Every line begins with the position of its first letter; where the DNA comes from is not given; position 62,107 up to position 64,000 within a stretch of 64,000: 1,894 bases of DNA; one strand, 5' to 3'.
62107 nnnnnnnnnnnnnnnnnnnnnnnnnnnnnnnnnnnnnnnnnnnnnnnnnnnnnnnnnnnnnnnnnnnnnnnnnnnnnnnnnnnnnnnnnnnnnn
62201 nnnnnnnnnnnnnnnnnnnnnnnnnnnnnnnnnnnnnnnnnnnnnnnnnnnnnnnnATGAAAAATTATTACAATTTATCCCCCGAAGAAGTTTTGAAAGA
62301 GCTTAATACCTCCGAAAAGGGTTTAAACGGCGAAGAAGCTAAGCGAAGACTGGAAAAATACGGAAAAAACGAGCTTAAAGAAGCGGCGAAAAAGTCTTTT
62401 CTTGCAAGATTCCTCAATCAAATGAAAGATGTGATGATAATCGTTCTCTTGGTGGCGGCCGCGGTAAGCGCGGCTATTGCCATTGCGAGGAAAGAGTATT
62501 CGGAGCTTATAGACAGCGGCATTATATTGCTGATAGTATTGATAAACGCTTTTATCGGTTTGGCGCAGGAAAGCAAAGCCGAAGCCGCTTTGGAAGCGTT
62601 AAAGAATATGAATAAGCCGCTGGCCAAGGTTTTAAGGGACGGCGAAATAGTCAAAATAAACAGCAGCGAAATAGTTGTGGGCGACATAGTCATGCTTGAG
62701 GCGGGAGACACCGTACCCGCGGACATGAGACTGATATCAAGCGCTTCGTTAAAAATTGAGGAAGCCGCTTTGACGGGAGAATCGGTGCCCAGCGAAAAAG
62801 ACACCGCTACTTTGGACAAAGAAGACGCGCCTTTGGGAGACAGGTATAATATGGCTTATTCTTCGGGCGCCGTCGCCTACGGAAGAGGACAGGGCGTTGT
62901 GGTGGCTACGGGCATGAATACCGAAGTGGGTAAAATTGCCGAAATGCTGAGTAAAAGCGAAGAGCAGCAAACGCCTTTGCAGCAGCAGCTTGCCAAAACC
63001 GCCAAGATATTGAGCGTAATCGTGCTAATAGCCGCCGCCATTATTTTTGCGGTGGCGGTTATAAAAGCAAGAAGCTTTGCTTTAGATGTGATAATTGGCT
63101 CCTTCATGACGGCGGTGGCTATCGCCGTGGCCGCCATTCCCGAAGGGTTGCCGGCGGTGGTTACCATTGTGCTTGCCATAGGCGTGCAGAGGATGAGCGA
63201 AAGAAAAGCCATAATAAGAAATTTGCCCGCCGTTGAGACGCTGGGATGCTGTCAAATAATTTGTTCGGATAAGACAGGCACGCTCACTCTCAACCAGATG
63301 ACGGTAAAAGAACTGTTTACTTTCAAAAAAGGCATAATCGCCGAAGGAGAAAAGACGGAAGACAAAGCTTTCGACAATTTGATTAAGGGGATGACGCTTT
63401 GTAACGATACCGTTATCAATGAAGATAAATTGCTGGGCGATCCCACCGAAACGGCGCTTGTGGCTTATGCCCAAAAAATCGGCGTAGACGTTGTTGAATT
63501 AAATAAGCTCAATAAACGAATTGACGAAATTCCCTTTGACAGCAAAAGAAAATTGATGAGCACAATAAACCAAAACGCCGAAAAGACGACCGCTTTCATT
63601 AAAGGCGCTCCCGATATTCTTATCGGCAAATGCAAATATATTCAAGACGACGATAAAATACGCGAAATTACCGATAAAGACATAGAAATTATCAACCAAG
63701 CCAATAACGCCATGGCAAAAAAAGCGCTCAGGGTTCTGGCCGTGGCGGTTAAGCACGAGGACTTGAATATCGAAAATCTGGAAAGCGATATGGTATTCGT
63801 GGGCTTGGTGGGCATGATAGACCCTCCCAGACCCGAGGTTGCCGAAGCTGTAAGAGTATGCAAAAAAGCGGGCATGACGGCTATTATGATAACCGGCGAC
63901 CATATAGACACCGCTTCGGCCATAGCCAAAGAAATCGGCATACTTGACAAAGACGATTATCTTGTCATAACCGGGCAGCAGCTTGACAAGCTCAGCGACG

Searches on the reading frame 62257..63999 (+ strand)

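Call 49: search_protein_families(library=pfam, proteins=[window:62257-63999:+], max_evalue=0.001)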
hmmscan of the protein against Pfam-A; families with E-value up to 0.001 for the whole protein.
window:62257-63999:+ (581 aa): 4 families
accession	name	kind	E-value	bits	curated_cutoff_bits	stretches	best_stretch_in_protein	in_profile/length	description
PF00122.25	E1-E2_ATPase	-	5.8e-54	182.8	28.1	1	118-315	2-180/181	E1-E2 ATPase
PF00690.31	Cation_ATPase_N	-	1.6e-25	89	20.4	1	4-71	1-69/69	Cation transporter/ATPase, N-terminus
PF13246.12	Cation_ATPase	-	4.9e-23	81.4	21.7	1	381-462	2-91/91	Cation transport ATPase (P-type)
PF00702.32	Hydrolase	-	4.3e-09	37.5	26.4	1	334-565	3-140/191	haloacid dehalogenase-like hydrolase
